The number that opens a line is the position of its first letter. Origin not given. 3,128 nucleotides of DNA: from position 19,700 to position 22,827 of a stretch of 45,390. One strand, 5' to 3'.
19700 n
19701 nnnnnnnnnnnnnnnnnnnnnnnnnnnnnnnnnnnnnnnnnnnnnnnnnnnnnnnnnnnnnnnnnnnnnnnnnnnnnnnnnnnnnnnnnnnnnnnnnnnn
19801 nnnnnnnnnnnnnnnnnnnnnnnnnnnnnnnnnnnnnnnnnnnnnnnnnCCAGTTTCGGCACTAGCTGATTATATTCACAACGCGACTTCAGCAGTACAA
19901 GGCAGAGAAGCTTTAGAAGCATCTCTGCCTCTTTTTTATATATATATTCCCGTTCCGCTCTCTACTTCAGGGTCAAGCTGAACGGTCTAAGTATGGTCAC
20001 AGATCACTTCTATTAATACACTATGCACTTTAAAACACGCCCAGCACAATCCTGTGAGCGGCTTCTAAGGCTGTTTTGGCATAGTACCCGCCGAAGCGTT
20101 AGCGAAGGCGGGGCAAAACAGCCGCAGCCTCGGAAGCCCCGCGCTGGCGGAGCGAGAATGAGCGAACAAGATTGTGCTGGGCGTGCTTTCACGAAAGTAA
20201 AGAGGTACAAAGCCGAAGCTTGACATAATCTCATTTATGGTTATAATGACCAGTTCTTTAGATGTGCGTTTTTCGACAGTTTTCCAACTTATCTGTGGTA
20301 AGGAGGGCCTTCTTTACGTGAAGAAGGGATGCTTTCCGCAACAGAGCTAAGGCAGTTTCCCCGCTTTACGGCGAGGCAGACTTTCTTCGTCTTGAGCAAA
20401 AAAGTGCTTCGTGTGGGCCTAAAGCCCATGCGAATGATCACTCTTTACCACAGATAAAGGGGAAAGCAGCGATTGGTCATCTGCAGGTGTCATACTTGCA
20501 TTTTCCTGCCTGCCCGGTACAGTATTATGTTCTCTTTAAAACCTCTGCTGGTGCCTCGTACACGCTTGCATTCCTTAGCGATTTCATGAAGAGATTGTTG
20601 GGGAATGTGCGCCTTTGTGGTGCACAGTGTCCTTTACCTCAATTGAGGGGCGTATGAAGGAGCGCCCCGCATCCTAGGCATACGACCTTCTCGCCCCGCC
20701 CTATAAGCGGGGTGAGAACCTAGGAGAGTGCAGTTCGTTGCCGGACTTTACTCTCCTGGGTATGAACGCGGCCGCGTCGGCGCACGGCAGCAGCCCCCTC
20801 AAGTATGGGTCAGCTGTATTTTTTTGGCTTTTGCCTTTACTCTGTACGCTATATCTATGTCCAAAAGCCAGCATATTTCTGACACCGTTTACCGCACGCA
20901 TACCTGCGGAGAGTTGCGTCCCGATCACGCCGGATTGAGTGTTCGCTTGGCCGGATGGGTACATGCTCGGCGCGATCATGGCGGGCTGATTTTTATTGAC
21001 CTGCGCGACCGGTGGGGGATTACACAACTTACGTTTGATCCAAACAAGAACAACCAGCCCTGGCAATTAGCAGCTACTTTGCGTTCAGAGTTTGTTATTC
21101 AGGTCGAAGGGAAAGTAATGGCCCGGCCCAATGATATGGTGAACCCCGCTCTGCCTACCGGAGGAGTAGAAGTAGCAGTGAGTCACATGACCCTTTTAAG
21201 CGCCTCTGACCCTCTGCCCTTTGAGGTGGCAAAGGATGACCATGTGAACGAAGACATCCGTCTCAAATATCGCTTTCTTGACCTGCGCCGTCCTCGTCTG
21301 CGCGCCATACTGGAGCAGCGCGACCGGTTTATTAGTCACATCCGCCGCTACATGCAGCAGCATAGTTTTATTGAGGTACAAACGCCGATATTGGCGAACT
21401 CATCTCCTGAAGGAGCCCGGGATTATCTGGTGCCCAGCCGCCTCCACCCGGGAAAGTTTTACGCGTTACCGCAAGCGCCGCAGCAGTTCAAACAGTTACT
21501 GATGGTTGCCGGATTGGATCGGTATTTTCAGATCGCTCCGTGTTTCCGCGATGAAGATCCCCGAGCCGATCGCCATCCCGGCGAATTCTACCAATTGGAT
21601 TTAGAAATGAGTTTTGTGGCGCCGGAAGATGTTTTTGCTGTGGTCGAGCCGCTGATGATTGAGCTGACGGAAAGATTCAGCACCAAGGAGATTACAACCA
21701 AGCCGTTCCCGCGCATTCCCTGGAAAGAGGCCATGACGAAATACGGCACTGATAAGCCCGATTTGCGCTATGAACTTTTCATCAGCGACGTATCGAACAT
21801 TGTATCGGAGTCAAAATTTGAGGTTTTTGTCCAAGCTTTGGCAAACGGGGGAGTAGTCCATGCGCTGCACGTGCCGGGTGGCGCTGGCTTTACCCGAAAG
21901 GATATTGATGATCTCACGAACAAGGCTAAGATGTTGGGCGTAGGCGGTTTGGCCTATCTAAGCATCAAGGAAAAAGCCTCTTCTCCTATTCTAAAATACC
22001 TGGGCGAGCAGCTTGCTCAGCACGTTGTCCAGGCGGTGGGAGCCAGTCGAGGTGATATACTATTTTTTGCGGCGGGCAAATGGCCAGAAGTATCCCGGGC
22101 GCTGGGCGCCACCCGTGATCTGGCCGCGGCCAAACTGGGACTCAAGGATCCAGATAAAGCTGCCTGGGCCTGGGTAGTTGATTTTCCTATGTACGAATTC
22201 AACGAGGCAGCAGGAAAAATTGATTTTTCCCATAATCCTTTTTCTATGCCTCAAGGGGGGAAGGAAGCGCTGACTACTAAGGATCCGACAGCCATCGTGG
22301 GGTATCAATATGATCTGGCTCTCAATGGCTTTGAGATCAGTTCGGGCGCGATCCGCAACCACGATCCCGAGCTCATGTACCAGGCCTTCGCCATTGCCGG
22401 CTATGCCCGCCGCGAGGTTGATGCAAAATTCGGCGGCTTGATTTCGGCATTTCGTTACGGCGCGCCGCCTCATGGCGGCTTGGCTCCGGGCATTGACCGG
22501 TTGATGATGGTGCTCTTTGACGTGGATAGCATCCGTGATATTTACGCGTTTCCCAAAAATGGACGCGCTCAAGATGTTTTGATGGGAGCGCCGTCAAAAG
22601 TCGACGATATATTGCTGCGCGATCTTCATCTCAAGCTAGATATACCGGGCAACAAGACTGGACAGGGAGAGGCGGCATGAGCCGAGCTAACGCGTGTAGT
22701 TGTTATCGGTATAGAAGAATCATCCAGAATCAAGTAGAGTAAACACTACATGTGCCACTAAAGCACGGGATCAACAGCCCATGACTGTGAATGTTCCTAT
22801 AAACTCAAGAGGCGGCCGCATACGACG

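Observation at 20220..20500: Consensus promoter driving a non-coding, 17-bp-closed structured domain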

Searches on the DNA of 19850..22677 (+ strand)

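Call 4: search_rna_families(source=window, start=19850, end=20900, threshold=evalue, max_evalue=10, show_alignments=3)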
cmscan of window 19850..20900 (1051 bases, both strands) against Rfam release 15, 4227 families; matches with E-value up to 10: 5.
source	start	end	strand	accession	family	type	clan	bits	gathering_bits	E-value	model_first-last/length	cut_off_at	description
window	20179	20274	-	RF03099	RAGATH-23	Gene; sRNA;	-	26.4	92.6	0.01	1-99/99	no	RAGATH-23 RNA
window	20056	20142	-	RF03593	mir-2331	Gene; miRNA;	-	18.3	100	3.7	1-71/71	no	mir-2331 microRNA precursor family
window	20570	20606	+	RF00467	RSV_PBS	Cis-reg;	-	17.7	47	2.1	1-75/75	no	Rous sarcoma virus (RSV) primer binding site (PBS)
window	20711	20766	+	RF01027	mir-765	Gene; miRNA;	-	15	130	9.7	1-114/114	no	mir-765 microRNA precursor family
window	19966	20055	-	RF00710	mir-44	Gene; miRNA;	-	14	54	6.7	1-88/88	no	mir-44 microRNA precursor family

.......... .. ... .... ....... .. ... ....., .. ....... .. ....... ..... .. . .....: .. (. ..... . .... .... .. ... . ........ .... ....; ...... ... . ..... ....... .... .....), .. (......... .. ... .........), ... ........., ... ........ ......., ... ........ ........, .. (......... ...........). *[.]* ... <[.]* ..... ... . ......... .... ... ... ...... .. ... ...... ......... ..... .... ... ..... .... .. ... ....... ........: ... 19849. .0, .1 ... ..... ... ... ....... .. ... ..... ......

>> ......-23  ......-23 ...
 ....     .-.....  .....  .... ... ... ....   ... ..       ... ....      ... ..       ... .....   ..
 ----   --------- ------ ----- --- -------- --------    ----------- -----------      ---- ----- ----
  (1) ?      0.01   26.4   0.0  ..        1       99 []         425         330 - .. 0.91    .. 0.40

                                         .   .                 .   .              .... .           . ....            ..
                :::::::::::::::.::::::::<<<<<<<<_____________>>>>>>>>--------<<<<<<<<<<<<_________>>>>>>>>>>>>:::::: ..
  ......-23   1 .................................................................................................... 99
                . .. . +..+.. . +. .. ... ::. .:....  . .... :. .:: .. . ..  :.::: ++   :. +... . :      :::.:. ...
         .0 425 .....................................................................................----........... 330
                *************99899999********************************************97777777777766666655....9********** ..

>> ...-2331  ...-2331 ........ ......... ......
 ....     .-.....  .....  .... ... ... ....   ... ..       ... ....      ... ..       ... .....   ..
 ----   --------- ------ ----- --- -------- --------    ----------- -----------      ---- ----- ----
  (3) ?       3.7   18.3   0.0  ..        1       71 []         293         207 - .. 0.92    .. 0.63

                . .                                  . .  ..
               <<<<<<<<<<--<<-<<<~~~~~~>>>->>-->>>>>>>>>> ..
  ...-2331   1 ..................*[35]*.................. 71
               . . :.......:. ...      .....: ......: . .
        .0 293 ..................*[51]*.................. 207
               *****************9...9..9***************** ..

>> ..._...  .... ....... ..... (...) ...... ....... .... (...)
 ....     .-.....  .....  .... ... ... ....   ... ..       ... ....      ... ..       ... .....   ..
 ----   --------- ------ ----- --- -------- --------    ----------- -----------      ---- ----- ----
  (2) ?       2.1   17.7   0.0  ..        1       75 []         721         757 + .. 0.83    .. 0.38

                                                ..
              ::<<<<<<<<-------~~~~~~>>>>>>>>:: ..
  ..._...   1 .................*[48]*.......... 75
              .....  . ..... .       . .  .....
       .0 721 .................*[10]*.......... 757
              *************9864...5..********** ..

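Call 48: search_rna_families(sources=[L074, L075, L076, L078, L079, L080, L081, L082, L083, L084, L085, L086, L087, L089, L094, L097], threshold=gathering)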
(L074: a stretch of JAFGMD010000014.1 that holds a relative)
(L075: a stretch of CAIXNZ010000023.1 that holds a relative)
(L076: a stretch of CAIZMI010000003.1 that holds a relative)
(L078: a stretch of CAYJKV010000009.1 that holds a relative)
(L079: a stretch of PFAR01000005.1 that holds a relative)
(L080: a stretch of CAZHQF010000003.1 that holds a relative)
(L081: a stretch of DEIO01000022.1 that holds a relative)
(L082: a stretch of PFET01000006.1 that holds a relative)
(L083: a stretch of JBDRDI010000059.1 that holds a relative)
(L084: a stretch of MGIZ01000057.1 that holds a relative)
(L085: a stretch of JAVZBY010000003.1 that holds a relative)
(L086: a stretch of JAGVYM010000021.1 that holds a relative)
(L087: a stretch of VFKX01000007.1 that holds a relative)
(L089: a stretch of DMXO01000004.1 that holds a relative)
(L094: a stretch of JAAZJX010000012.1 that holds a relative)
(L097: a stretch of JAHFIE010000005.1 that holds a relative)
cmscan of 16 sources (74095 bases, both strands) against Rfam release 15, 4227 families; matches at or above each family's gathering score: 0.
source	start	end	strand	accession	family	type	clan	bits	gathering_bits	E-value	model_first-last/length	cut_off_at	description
